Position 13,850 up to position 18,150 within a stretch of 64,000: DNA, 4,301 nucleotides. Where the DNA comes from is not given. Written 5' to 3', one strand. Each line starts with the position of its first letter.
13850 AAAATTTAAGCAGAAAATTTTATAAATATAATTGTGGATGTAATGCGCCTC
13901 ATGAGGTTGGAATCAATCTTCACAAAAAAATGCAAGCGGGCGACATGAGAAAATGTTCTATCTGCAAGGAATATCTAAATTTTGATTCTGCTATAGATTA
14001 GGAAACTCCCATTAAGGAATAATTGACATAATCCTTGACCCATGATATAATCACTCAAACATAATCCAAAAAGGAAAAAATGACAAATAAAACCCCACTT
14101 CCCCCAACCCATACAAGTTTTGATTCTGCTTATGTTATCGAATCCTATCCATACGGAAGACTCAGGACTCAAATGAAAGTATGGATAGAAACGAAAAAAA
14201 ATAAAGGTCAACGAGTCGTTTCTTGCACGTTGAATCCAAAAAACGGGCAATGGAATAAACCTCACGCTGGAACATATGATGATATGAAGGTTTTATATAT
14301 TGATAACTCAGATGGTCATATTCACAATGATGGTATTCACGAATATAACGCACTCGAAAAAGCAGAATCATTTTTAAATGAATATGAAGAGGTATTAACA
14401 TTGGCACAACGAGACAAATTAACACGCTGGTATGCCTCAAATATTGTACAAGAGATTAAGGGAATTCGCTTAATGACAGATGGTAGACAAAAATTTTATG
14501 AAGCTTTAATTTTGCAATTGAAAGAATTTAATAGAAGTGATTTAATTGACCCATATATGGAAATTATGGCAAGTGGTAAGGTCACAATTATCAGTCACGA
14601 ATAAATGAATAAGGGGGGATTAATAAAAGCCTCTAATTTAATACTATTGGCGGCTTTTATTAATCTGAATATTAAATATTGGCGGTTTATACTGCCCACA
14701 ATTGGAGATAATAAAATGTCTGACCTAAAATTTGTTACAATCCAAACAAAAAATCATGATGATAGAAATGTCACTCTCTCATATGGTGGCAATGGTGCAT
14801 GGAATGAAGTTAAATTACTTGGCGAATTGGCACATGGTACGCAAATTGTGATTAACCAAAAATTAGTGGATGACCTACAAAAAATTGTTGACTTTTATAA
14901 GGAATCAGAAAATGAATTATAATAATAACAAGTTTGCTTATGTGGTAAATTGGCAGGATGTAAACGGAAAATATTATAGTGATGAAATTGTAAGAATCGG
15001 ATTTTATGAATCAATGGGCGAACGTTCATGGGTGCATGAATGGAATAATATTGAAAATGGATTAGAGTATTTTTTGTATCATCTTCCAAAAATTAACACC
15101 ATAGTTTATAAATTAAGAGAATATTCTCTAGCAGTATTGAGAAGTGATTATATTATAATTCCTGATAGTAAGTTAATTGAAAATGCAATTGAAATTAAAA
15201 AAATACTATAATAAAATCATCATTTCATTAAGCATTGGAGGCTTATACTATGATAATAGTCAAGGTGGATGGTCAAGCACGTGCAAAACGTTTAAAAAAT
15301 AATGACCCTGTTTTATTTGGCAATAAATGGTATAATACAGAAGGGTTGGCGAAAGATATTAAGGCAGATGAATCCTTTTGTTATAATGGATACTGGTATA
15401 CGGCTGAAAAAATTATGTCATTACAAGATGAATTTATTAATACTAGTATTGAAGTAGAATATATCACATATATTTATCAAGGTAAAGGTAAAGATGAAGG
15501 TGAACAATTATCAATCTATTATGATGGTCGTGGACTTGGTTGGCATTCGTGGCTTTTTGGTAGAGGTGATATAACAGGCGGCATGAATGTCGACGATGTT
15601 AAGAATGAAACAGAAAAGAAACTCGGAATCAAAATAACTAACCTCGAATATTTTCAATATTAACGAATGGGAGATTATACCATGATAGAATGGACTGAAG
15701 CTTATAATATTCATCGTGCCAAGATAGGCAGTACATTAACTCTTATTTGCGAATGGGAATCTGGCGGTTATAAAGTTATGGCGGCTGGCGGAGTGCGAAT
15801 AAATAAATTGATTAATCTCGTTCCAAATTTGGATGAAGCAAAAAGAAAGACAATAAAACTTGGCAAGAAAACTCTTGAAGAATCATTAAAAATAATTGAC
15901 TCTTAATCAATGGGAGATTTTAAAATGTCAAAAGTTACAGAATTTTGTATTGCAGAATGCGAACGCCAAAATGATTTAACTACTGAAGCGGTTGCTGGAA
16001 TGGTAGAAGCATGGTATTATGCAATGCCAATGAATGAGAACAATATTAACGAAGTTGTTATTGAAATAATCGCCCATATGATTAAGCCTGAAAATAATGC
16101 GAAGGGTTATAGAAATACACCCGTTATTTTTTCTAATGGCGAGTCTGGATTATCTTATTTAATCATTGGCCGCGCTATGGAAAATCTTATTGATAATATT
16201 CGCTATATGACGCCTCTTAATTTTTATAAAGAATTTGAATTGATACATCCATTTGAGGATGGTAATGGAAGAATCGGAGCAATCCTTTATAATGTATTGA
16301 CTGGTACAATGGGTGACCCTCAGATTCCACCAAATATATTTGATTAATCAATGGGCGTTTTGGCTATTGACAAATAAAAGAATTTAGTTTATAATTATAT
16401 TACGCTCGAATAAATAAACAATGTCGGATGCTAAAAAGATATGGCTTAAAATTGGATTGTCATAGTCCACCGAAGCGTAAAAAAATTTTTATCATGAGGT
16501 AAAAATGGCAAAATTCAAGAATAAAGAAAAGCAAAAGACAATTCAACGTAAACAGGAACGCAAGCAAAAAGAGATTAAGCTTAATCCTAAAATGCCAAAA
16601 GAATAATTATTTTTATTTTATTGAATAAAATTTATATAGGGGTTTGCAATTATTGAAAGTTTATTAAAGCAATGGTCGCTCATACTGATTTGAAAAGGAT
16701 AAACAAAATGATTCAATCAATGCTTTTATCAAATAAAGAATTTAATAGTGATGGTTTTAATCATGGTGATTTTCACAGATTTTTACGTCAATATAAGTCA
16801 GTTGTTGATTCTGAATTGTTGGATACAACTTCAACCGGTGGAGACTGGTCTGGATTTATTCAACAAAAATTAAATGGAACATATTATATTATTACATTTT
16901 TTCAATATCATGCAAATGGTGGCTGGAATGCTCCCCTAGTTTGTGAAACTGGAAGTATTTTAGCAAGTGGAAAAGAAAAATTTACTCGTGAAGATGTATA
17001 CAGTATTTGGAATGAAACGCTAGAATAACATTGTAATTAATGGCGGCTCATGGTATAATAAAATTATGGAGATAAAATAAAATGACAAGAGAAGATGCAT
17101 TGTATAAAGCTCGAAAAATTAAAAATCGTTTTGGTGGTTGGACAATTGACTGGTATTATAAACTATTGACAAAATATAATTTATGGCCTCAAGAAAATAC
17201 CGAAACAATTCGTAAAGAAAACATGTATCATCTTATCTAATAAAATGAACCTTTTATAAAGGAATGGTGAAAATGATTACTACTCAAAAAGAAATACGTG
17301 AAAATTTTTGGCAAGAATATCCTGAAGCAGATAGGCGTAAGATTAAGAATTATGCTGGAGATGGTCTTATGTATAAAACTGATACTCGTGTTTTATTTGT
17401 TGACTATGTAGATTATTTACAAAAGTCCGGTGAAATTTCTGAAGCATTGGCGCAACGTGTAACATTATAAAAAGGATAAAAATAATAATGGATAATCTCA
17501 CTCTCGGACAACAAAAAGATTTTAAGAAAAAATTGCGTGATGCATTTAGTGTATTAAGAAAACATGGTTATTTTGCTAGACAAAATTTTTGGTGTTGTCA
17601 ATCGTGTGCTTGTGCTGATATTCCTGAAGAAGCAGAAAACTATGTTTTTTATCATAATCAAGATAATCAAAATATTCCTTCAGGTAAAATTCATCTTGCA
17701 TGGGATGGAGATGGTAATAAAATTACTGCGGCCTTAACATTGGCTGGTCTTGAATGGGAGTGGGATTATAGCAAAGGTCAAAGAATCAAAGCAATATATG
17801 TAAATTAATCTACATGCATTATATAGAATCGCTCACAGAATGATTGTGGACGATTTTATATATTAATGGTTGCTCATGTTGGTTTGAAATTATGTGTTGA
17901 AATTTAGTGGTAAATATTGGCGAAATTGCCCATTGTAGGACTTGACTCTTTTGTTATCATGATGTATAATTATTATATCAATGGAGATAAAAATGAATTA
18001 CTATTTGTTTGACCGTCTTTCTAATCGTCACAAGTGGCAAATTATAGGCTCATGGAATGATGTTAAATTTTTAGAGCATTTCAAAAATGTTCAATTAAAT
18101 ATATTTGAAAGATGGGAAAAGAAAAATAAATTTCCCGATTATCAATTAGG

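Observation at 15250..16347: Fic/Doc-motif protein in the early region, with two small upstream partner genes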

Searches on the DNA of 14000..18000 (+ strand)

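Call 6: search_dna_similar(query=window:14000-18000:+, collection=phages, mode=near, max_rows=25)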
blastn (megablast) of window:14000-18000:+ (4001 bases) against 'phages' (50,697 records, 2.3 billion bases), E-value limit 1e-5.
No match.

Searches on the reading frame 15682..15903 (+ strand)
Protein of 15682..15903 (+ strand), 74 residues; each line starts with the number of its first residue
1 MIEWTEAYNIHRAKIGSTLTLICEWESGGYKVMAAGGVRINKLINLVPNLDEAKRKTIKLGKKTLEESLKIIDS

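Call 3: search_protein_families(library=pfam, proteins=[window:15682-15903:+], max_evalue=1)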
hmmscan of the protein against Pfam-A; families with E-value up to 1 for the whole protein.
window:15682-15903:+ (74 aa): 0 families

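Call 4: search_protein_families(library=phrogs, proteins=[window:15682-15903:+], max_evalue=0.1)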
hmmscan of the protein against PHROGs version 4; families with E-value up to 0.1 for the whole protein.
window:15682-15903:+ (74 aa): 0 families

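Call 12: search_protein_families(library=ncbifam, proteins=[window:15682-15903:+], max_evalue=1)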
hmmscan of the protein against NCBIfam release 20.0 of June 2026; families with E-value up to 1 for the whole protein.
window:15682-15903:+ (74 aa): 0 families

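Call 13: search_protein_families(library=padloc, proteins=[window:15682-15903:+], max_evalue=1)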
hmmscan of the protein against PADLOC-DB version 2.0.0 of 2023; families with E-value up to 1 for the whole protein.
window:15682-15903:+ (74 aa): 0 families

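Call 49: find_homologous_proteins(query=window:15682-15903:+, max_evalue=0.01)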
Query window:15682-15903:+ (74 aa): 1 proteins with E <= 0.01 among 1 candidates.
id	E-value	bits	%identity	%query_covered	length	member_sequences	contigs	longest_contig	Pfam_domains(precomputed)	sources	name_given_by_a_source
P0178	7.1e-41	155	100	100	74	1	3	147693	-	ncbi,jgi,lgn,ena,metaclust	metaclust:\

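Call 76: search_solved_structures(query=window:15682-15903:+, max_evalue=10)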
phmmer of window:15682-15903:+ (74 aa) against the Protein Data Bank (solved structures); distinct sequences matched with E-value up to 10: 3.
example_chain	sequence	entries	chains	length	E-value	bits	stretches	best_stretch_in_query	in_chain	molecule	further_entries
3s3y_A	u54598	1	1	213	0.052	17.5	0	13-42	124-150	TANDEM CYANOVIRIN-N DIMER CVN2L0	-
3s3z_A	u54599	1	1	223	0.058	17.4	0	13-42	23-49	Tandem Cyanovirin-N Dimer CVN2L10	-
9fyt_M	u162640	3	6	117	0.61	14.2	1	7-46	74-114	heavy chain scFv Ao1 | heavy chain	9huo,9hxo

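Call 82: predict_structure(protein=window:15682-15903:+)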
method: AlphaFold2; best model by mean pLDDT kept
length: 74 residues; sequences in the alignment: 1
mean_pLDDT: 53.5   pTM: 0.37
mean pLDDT of the five models: 53.5, 47.9, 42.5, 38.9, 34.0
residues with pLDDT >= 90: 0; 70-90: 1; 50-70: 50; < 50: 23
segments of 3 or more residues with pLDDT < 50: 1-6, 35-37, 40-48, 71-74
pLDDT, mean of each block of 10 residues (from residue 1): 44 57 64 52 48 58 59 38
secondary structure, 60 per line:
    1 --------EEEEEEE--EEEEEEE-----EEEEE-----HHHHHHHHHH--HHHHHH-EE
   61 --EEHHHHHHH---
elements in order: E9-15 E18-24 E30-34 H40-49 H52-57 H65-71
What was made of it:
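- Tried and rejected: The AF2 single-sequence model has pLDDT 53.5 and is unusable (call 82).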
